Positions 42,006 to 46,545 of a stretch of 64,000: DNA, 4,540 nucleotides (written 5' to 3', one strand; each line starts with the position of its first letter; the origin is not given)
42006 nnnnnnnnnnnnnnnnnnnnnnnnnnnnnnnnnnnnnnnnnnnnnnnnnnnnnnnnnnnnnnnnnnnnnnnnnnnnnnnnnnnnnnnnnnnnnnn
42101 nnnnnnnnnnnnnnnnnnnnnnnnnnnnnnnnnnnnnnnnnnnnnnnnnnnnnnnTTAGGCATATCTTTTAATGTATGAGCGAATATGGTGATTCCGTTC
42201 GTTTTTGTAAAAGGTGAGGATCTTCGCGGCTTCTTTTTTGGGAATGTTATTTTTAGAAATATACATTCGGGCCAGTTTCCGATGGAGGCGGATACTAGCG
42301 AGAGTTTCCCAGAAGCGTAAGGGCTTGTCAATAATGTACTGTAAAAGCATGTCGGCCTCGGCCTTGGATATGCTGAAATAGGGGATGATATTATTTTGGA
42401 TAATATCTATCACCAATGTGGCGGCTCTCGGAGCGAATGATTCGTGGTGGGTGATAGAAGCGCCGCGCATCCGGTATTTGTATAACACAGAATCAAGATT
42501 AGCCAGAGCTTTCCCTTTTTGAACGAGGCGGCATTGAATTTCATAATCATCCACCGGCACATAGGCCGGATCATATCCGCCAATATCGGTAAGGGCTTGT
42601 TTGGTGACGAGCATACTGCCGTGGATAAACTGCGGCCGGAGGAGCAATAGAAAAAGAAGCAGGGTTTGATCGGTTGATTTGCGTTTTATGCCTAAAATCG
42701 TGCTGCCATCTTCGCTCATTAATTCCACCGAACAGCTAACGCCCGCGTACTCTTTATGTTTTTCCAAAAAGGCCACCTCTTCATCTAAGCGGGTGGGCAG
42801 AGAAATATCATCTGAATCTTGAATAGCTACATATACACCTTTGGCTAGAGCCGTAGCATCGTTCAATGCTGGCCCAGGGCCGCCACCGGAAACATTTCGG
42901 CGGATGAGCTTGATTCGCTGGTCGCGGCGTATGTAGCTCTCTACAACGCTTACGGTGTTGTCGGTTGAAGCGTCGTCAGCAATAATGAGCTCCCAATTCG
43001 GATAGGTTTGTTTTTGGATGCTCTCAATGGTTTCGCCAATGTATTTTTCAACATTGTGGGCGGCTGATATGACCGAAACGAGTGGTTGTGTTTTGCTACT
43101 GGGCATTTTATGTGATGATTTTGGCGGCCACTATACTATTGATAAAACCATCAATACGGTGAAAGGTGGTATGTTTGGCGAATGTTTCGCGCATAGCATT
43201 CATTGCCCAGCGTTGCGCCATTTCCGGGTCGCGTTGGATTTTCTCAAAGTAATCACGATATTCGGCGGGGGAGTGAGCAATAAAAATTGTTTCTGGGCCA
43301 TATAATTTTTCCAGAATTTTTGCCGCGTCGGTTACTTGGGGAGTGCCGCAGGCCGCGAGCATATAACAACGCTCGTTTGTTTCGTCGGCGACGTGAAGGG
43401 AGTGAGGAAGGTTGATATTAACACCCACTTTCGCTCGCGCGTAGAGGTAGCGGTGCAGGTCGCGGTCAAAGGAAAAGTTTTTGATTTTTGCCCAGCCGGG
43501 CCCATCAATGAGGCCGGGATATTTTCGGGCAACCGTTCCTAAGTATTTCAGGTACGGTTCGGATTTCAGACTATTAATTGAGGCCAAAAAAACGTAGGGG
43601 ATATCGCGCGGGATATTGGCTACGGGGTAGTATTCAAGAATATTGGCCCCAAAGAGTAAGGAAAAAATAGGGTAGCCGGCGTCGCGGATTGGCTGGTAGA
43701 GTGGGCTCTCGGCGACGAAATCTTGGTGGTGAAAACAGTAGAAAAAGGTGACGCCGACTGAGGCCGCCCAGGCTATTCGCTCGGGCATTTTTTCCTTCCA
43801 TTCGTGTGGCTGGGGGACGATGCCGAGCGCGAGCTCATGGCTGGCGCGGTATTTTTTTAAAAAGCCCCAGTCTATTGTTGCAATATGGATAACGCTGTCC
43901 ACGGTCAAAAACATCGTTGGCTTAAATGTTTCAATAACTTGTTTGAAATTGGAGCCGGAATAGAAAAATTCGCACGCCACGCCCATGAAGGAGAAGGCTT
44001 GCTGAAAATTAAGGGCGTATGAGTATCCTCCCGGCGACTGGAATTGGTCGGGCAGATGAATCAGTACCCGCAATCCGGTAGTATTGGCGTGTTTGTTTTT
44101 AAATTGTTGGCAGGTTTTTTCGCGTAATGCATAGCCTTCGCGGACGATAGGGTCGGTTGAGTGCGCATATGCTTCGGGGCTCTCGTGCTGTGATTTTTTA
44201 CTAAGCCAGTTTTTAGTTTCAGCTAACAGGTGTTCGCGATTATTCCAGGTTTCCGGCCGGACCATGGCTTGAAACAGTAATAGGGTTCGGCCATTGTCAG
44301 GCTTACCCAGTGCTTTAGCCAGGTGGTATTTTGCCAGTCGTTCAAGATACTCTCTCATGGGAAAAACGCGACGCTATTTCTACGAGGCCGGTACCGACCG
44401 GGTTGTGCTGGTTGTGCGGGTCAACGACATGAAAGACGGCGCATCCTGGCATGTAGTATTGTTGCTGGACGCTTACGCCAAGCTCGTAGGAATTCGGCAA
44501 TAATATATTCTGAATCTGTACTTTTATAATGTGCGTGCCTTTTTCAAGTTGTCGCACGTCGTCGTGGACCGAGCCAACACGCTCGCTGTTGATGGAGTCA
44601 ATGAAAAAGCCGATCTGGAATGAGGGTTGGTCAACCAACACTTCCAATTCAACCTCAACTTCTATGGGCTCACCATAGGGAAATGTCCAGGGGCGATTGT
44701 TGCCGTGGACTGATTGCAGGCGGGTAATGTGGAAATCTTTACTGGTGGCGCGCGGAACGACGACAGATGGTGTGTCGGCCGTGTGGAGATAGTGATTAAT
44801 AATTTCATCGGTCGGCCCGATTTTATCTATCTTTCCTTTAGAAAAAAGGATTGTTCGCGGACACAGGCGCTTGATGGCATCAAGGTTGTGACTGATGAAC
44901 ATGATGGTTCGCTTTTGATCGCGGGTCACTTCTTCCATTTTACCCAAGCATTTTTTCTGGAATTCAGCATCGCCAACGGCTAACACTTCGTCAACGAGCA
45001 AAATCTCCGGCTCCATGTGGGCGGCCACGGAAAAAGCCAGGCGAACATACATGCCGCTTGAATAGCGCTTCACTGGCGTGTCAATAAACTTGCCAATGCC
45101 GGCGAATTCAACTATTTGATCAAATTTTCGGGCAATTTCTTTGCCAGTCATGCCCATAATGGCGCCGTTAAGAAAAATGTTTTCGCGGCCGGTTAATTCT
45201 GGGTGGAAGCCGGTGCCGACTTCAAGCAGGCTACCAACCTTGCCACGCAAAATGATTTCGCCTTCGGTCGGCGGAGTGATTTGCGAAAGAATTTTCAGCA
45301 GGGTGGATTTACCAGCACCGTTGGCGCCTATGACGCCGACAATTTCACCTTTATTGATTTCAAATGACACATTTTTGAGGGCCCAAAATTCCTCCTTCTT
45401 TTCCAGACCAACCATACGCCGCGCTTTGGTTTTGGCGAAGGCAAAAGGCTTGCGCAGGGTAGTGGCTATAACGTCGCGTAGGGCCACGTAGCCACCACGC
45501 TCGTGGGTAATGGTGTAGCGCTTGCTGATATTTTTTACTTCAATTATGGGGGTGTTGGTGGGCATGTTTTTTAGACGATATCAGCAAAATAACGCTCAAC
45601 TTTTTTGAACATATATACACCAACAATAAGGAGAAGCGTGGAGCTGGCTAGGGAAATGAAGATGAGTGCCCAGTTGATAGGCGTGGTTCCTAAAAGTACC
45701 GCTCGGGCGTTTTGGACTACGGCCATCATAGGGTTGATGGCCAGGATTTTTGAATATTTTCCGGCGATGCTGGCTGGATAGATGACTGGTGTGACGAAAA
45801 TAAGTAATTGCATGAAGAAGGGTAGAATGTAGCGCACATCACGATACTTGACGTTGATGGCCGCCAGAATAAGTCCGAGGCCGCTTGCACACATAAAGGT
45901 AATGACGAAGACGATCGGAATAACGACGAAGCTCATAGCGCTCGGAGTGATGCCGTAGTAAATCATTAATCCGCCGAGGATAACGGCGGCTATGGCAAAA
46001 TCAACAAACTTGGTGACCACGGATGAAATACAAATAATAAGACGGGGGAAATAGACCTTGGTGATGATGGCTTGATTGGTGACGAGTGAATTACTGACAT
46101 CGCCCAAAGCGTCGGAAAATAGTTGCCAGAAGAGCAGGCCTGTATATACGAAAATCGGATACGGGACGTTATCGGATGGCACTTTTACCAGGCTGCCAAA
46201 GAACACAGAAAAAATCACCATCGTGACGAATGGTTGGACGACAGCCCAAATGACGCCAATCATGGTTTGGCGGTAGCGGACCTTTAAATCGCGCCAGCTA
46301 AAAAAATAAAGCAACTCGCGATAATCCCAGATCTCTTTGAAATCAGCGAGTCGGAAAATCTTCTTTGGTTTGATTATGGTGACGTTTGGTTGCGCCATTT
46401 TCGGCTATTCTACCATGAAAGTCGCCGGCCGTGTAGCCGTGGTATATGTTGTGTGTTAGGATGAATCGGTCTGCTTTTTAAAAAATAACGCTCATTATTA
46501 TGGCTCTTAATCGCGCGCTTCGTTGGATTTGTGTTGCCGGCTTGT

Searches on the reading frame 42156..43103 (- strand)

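Call 12: search_protein_families(library=pfam, proteins=[window:42156-43103:-], max_evalue=0.001)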
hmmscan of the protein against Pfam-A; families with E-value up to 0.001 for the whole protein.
window:42156-43103:- (315 aa): 3 families
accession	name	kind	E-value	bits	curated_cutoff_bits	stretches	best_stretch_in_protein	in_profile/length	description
PF00535.33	Glycos_transf_2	-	2.9e-29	102.6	23.3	1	10-122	1-113/168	Glycosyl transferase family 2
PF13641.12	Glyco_tranf_2_3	-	1.2e-15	58.6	27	1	7-198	2-199/230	Glycosyltransferase like family 2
PF10111.15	Glyco_tranf_2_2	-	5.8e-13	49.4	27.3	1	15-219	8-224/276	Glycosyltransferase like family 2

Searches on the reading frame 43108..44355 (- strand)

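Call 12: search_protein_families(library=pfam, proteins=[window:43108-44355:-], max_evalue=0.001)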
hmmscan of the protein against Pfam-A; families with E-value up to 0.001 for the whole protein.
window:43108-44355:- (415 aa): 1 family
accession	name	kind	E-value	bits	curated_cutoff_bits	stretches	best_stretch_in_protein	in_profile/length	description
PF13524.12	Glyco_trans_1_2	-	1.3e-15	58.1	25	1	280-404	16-142/144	Glycosyl transferase-like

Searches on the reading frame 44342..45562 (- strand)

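Call 12: search_protein_families(library=pfam, proteins=[window:44342-45562:-], max_evalue=0.001)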
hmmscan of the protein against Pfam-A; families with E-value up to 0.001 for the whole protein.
window:44342-45562:- (406 aa): 3 families
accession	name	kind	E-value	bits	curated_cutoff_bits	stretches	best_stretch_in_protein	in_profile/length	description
PF00005.33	ABC_tran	-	5.1e-24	85.9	25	1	62-193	1-135/137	ABC transporter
PF14524.12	Wzt_C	-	2.5e-06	28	30.4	1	282-395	17-142/143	Wzt C-terminal domain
PF13304.12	AAA_21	-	3.5e-05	24.5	27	1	74-95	1-22/304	AAA domain, putative AbiEii toxin, Type IV TA system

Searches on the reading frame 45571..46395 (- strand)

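Call 12: search_protein_families(library=pfam, proteins=[window:45571-46395:-], max_evalue=0.001)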
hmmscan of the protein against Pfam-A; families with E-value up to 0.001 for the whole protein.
window:45571-46395:- (274 aa): 1 family
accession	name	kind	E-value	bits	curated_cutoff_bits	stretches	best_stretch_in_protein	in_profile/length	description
PF01061.29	ABC2_membrane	-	3.8e-18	66.2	26.9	1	29-234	3-210/211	ABC-2 type transporter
